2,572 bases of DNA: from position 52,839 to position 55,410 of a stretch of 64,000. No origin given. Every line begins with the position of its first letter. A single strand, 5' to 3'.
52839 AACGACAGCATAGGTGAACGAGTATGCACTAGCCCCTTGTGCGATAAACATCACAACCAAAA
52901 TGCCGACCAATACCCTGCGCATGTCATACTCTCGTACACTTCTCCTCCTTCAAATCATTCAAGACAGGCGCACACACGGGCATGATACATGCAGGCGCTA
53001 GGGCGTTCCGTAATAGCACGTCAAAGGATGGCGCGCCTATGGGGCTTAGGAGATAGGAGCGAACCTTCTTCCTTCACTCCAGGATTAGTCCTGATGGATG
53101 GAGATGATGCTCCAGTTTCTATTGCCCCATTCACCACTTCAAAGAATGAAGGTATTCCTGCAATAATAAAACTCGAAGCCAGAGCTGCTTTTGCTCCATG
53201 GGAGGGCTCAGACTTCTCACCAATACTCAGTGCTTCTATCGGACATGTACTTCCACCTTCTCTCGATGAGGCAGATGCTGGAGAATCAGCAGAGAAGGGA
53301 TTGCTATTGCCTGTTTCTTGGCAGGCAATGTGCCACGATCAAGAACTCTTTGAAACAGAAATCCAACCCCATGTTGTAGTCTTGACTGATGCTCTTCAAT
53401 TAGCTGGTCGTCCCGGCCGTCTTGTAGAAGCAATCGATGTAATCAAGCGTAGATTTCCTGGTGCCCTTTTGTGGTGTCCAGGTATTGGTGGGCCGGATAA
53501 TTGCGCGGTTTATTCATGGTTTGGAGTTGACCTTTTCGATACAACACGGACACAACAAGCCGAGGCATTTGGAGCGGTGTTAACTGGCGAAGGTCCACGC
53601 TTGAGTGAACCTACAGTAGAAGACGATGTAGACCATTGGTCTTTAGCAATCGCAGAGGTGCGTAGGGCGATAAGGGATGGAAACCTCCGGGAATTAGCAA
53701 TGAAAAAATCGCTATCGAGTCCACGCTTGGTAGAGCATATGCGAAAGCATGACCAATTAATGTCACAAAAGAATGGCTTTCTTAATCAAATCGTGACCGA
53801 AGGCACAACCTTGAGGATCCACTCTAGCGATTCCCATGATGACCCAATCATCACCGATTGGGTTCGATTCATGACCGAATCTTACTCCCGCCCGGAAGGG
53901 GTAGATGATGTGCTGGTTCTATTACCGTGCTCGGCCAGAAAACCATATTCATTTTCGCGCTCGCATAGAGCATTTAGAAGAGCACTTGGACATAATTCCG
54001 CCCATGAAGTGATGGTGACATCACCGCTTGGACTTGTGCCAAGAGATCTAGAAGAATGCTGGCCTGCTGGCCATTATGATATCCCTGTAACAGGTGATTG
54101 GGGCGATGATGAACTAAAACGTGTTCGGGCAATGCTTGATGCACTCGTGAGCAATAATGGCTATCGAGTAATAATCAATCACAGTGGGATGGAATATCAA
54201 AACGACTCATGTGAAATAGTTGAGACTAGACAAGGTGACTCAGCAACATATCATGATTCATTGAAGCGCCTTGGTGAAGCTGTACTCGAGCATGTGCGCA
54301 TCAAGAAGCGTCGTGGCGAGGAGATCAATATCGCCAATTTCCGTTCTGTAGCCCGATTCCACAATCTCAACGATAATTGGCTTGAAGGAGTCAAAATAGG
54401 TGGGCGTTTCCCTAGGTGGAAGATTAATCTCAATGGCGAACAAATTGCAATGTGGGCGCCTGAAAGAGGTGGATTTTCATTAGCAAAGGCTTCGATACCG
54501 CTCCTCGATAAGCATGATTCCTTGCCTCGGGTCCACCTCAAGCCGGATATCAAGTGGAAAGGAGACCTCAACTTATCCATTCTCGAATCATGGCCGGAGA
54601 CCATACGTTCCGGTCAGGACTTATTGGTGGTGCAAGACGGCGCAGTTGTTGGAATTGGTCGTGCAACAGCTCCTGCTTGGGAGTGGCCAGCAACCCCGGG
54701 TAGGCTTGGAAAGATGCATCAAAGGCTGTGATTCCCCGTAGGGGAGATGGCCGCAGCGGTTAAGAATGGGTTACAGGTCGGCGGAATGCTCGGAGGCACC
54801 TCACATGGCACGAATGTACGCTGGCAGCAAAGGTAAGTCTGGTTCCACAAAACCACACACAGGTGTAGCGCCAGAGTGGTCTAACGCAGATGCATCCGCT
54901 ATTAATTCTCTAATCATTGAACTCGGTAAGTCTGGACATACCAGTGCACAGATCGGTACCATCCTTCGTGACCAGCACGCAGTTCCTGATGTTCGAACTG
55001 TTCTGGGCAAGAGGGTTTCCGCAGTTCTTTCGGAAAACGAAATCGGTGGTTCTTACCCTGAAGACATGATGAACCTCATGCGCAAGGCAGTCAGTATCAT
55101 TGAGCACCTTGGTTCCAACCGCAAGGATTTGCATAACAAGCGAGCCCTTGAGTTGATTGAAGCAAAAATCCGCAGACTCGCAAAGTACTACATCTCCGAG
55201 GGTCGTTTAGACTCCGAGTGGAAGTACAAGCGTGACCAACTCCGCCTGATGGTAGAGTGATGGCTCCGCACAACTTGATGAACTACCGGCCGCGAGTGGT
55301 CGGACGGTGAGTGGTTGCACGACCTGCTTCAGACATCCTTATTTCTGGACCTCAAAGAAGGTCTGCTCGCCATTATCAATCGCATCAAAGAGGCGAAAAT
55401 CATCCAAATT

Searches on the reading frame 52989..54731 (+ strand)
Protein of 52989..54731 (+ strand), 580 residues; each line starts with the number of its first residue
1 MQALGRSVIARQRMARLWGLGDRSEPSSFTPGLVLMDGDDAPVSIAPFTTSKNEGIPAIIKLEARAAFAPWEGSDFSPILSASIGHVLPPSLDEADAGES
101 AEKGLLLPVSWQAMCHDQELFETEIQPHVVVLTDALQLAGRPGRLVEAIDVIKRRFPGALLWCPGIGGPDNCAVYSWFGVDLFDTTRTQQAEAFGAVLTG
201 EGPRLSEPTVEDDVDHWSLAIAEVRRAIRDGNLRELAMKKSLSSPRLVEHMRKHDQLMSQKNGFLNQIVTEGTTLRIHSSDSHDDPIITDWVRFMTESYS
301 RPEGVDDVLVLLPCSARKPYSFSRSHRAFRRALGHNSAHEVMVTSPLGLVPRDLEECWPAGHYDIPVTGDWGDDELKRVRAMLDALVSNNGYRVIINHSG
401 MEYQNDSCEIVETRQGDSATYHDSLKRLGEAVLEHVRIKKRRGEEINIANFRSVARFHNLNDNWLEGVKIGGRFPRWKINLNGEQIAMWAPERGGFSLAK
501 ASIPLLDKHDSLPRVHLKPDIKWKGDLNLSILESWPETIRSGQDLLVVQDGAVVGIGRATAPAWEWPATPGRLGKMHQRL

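Call 7: search_protein_families(library=pfam, proteins=[window:52989-54731:+], max_evalue=0.001)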
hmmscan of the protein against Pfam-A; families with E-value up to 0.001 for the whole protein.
window:52989-54731:+ (580 aa): 1 family
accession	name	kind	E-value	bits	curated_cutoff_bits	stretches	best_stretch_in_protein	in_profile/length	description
PF17884.7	DUF5591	-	8.3e-41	139.8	26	1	289-430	2-148/150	Domain of unknown function (DUF5591)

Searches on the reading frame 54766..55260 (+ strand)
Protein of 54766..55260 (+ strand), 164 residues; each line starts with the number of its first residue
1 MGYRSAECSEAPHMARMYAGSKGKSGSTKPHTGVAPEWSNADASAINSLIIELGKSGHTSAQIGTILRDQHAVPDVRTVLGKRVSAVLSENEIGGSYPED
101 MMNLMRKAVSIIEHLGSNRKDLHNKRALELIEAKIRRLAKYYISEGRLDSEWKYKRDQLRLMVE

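Call 7: search_protein_families(library=pfam, proteins=[window:54766-55260:+], max_evalue=0.001)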
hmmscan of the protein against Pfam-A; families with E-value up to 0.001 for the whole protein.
window:54766-55260:+ (164 aa): 2 families
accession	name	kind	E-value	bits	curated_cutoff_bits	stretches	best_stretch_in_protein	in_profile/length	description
PF08069.17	Ribosomal_S13_N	-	4e-21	75.3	25.4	1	14-73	1-60/60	Ribosomal S13/S15 N-terminal domain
PF00312.27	Ribosomal_S15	-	3e-13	50.2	31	1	95-161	16-80/81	Ribosomal protein S15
